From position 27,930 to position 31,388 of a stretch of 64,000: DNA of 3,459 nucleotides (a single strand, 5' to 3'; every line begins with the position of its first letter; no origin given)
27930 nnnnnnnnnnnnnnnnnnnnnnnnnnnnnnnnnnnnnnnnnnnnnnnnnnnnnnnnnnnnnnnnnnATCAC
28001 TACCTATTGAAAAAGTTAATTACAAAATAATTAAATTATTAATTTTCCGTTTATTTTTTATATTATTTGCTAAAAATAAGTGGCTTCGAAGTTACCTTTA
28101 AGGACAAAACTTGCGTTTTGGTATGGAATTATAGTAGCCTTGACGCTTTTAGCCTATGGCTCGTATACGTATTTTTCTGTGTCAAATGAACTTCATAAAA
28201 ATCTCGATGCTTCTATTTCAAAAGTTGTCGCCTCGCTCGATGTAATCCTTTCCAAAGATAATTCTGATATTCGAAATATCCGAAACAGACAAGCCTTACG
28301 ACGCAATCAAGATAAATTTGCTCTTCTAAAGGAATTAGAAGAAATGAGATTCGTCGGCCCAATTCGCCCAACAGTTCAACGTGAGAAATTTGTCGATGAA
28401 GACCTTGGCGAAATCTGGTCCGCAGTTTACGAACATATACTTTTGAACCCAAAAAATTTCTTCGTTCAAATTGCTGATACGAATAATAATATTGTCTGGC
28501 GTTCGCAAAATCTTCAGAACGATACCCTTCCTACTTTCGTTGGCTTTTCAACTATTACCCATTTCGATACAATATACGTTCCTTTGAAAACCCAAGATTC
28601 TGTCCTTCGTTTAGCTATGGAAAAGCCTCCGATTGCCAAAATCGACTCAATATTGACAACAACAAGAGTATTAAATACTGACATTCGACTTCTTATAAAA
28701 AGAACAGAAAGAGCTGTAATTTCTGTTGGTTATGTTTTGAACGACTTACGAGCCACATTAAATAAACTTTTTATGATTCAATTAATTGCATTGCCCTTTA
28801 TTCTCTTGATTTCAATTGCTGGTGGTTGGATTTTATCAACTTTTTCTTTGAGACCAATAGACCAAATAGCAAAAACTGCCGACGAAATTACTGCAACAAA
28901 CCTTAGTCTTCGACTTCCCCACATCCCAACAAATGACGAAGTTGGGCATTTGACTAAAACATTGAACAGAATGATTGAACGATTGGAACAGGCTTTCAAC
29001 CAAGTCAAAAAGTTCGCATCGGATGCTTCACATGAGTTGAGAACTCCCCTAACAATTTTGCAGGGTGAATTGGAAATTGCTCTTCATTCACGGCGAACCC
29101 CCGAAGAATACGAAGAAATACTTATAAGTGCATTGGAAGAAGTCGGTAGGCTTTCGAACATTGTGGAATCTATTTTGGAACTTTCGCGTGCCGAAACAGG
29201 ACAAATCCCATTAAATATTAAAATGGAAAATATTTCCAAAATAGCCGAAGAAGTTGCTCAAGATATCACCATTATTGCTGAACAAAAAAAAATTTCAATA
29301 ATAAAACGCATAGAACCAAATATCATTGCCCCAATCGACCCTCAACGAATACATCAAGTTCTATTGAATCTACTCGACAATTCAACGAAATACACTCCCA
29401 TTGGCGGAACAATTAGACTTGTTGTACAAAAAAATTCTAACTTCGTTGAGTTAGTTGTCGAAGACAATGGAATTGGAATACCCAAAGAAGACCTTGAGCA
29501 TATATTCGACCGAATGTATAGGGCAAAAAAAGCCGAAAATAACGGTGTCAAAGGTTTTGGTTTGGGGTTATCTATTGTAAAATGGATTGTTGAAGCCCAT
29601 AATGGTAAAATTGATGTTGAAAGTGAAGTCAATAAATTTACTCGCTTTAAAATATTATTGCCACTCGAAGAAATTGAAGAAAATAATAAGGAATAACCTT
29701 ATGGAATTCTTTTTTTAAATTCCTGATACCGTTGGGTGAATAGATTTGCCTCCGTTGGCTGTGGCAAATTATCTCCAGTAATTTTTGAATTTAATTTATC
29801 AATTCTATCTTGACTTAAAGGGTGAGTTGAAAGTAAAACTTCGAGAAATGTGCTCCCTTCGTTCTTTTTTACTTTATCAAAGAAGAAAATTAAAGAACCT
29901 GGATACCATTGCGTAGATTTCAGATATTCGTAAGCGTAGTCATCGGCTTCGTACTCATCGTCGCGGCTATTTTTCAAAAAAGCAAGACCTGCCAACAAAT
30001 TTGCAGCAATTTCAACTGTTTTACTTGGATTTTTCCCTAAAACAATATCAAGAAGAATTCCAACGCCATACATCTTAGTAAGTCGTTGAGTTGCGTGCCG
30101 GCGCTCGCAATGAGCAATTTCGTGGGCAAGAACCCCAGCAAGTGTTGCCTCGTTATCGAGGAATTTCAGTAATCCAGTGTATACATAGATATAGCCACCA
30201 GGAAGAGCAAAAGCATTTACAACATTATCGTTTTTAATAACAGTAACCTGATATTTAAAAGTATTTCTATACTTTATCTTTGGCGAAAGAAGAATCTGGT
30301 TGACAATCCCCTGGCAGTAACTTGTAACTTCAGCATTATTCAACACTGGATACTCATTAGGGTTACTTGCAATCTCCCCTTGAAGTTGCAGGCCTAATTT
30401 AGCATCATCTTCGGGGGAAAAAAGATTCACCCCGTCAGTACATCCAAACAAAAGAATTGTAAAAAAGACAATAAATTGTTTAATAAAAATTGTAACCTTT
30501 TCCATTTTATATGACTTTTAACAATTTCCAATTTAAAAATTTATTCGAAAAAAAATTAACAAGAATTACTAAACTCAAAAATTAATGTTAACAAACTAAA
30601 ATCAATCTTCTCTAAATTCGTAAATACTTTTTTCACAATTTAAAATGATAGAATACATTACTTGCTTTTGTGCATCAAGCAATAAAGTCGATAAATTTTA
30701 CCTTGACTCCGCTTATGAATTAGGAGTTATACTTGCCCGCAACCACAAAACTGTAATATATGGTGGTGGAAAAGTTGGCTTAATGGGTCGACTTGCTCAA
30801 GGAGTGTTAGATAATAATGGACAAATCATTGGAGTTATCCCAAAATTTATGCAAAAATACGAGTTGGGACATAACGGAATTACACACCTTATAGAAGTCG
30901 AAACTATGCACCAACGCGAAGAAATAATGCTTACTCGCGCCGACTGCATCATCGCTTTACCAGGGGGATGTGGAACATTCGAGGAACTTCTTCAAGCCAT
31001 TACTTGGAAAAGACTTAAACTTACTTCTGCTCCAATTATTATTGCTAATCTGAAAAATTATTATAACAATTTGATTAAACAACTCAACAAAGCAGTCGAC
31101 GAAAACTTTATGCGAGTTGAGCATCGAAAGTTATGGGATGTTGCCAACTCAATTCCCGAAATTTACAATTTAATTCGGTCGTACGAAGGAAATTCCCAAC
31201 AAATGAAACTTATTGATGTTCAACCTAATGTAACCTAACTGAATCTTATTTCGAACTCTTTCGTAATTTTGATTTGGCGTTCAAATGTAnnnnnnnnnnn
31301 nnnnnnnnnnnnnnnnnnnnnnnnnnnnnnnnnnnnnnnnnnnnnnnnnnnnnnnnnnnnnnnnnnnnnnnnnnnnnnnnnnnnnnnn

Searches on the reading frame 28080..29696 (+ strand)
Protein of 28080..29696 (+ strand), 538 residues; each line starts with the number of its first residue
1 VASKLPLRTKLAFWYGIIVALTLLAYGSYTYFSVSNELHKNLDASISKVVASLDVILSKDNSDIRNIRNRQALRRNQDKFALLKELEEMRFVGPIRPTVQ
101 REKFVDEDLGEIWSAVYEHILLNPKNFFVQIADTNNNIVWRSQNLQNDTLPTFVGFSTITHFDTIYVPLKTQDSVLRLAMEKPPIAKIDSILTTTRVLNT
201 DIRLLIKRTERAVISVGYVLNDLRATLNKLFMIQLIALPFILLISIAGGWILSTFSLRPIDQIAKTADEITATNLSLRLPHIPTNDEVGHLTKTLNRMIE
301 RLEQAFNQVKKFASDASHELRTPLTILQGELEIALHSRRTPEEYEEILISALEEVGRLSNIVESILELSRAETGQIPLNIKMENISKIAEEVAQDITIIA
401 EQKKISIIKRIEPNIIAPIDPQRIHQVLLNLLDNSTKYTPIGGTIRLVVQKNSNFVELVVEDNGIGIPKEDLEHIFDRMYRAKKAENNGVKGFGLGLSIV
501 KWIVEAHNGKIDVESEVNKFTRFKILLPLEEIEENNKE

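Call 9: search_protein_families(library=pfam, proteins=[window:28080-29696:+], max_evalue=0.001)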
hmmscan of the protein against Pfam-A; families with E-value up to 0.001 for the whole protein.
window:28080-29696:+ (538 aa): 4 families
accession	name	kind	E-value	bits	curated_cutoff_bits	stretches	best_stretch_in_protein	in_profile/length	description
PF02518.31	HATPase_c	-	8.6e-30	103.9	26.4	1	420-530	2-110/111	Histidine kinase-, DNA gyrase B-, and HSP90-like ATPase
PF00512.31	HisKA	-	2.2e-16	60.1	26.9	1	310-374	3-66/66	His Kinase A (phospho-acceptor) domain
PF00672.30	HAMP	-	8.4e-13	48.9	25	1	255-304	5-53/53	HAMP domain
PF13589.12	HATPase_c_3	-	9.5e-07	29.4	25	1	425-497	4-79/137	Histidine kinase-, DNA gyrase B-, and HSP90-like ATPase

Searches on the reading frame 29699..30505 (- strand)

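Call 9: search_protein_families(library=pfam, proteins=[window:29699-30505:-], max_evalue=0.001)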
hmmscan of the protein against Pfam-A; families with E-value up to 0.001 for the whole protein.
window:29699-30505:- (268 aa): 1 family
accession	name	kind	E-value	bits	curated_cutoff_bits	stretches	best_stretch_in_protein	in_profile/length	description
PF01435.24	Peptidase_M48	-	2.8e-31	109.2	20.3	1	76-240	17-184/186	Peptidase family M48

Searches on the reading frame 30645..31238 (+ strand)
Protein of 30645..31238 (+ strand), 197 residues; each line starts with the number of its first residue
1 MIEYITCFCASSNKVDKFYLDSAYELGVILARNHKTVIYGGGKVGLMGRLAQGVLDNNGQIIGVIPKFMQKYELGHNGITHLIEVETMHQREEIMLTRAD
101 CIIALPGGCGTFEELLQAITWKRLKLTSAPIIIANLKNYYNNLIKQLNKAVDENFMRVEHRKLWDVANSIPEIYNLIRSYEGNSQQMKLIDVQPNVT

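Call 9: search_protein_families(library=pfam, proteins=[window:30645-31238:+], max_evalue=0.001)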
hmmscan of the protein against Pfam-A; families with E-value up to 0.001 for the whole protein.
window:30645-31238:+ (197 aa): 2 families
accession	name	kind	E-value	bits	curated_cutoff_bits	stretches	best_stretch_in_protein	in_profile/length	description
PF03641.19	Lysine_decarbox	-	2e-36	125.5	27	1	47-174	1-128/131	Possible lysine decarboxylase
PF18306.6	LDcluster4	-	2.9e-17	63.1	26.3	1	15-123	13-118/151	SLOG cluster4 family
